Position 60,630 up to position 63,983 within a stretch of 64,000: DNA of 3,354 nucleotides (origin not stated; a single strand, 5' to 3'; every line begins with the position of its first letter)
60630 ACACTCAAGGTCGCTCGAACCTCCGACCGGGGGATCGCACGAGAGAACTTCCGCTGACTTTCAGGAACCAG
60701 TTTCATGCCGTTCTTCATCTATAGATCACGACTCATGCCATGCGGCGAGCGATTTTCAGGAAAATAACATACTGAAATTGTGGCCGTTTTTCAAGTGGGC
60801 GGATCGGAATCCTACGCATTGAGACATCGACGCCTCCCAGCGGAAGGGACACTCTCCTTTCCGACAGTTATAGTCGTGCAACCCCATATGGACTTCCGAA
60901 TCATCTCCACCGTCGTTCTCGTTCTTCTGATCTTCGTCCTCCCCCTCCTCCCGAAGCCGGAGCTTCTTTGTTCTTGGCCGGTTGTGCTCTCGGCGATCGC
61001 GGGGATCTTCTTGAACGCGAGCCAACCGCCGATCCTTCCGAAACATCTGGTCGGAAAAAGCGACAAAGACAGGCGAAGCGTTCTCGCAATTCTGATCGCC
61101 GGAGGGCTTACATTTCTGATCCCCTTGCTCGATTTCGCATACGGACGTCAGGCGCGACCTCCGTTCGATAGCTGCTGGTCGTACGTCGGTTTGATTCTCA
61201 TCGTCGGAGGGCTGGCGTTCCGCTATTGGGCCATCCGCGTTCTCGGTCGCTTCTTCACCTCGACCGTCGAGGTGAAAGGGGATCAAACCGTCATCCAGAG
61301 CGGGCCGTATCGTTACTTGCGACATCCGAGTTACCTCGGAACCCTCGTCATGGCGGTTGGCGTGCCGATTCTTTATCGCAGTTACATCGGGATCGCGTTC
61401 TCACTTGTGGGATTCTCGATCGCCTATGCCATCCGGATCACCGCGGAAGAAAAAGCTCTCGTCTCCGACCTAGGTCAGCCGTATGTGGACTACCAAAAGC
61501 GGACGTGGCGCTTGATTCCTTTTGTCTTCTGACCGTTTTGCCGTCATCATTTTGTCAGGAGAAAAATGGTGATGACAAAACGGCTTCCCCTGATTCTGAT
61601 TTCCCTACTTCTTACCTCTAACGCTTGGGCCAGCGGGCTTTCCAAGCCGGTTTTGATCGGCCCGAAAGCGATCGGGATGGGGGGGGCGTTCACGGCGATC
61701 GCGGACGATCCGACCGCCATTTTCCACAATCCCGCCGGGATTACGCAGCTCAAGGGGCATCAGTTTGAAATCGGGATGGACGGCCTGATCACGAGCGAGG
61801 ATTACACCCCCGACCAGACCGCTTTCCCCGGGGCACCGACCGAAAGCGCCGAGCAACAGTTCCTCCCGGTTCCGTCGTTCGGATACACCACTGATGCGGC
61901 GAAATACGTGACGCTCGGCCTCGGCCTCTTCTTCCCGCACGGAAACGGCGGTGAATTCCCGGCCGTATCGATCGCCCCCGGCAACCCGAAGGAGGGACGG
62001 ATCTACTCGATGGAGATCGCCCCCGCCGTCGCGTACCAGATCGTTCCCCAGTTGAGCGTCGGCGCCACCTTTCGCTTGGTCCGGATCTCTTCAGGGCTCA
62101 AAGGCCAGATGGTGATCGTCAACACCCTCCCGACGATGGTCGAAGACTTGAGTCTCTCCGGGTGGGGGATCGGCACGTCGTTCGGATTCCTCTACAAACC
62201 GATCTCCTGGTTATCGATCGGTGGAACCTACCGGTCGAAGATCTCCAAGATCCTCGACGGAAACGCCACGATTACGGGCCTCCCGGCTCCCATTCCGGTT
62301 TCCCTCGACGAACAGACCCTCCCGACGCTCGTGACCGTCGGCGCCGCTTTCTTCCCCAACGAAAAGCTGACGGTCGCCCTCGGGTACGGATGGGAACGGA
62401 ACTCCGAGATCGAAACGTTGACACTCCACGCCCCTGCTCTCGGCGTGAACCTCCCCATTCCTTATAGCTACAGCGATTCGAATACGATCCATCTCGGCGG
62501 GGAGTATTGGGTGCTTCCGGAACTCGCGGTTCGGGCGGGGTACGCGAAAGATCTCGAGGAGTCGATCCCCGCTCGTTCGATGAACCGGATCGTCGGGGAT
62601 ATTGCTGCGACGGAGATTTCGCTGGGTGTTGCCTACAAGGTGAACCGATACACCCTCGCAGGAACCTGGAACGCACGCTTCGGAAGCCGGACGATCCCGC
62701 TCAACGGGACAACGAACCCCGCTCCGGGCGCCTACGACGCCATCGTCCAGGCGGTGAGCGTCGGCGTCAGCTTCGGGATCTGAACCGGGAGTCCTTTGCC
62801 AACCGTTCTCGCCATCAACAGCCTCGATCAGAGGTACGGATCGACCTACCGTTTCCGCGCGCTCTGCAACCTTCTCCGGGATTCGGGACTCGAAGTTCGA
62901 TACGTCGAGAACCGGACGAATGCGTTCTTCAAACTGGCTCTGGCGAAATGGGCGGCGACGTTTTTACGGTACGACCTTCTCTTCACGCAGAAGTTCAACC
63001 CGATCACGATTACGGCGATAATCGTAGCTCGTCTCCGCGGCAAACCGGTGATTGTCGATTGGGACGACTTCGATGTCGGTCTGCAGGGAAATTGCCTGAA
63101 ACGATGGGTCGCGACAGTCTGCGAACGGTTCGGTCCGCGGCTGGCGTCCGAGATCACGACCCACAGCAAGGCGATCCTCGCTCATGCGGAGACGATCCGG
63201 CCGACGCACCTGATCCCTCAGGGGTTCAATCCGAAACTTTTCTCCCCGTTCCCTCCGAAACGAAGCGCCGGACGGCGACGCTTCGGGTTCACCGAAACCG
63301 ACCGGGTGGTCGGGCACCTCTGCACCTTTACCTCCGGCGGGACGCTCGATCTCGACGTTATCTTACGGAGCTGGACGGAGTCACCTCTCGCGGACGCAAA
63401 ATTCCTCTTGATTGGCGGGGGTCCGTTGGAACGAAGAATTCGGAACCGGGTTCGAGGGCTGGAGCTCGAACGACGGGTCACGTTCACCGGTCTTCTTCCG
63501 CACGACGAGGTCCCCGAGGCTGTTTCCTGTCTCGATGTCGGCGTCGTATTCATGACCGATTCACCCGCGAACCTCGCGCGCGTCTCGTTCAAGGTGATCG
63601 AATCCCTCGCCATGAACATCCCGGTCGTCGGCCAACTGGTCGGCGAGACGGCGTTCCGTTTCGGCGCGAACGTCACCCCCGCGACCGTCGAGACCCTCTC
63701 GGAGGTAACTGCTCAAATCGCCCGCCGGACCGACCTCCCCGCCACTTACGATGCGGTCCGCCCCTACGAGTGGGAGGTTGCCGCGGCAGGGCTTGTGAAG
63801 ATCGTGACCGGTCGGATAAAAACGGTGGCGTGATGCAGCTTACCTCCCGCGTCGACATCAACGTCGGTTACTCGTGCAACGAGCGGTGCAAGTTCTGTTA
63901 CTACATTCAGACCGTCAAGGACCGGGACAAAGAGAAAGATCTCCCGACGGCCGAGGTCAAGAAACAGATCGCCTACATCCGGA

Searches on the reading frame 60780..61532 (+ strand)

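Call 58: search_protein_families(library=pfam, proteins=[window:60780-61532:+], max_evalue=0.00001)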
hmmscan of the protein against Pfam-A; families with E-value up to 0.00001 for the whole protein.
window:60780-61532:+ (250 aa): 2 families
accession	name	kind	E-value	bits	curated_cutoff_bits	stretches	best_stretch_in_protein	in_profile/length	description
PF04140.19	ICMT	-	5.8e-19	68.7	24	1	138-228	2-94/95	Isoprenylcysteine carboxyl methyltransferase (ICMT) family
PF04191.18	PEMT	-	3.1e-16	60.2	25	1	135-228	4-99/105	Phospholipid methyltransferase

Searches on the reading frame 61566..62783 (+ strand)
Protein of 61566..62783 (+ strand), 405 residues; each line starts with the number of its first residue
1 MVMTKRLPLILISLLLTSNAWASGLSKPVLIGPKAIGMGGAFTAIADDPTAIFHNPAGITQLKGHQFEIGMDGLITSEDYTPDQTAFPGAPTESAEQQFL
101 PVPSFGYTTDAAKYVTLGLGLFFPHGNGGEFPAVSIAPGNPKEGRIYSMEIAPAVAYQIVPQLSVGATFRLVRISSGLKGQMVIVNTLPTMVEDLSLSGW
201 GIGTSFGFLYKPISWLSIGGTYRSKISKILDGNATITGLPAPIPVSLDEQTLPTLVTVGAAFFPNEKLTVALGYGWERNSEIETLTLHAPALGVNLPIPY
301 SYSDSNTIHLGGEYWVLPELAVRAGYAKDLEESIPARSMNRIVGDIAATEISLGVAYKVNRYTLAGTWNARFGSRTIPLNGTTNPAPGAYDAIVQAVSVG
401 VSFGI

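Call 58: search_protein_families(library=pfam, proteins=[window:61566-62783:+], max_evalue=0.00001)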
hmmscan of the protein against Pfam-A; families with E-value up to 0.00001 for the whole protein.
window:61566-62783:+ (405 aa): 1 family
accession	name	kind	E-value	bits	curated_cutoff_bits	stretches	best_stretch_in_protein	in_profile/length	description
PF03349.22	Toluene_X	-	7.6e-35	120.6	29.7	1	16-361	4-371/421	Outer membrane protein transport protein (OMPP1/FadL/TodX)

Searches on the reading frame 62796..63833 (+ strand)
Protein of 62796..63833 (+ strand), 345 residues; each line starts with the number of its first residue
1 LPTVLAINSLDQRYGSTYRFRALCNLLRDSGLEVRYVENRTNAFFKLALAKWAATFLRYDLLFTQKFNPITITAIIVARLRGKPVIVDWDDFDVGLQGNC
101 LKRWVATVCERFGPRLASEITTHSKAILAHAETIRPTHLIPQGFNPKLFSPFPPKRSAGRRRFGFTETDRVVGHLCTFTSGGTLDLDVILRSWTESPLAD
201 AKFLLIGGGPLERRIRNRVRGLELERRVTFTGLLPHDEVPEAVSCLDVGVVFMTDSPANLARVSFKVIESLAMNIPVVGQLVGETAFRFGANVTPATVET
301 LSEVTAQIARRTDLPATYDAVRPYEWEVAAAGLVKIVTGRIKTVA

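Call 58: search_protein_families(library=pfam, proteins=[window:62796-63833:+], max_evalue=0.00001)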
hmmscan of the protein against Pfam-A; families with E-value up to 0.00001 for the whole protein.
window:62796-63833:+ (345 aa): 2 families
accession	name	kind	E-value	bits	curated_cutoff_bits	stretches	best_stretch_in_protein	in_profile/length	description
PF13692.12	Glyco_trans_1_4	-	2.8e-10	41.1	27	1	187-284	18-110/142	Glycosyl transferases group 1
PF00534.26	Glycos_transf_1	-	7.2e-06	26.1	26.4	0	188-279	32-121/172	Glycosyl transferases group 1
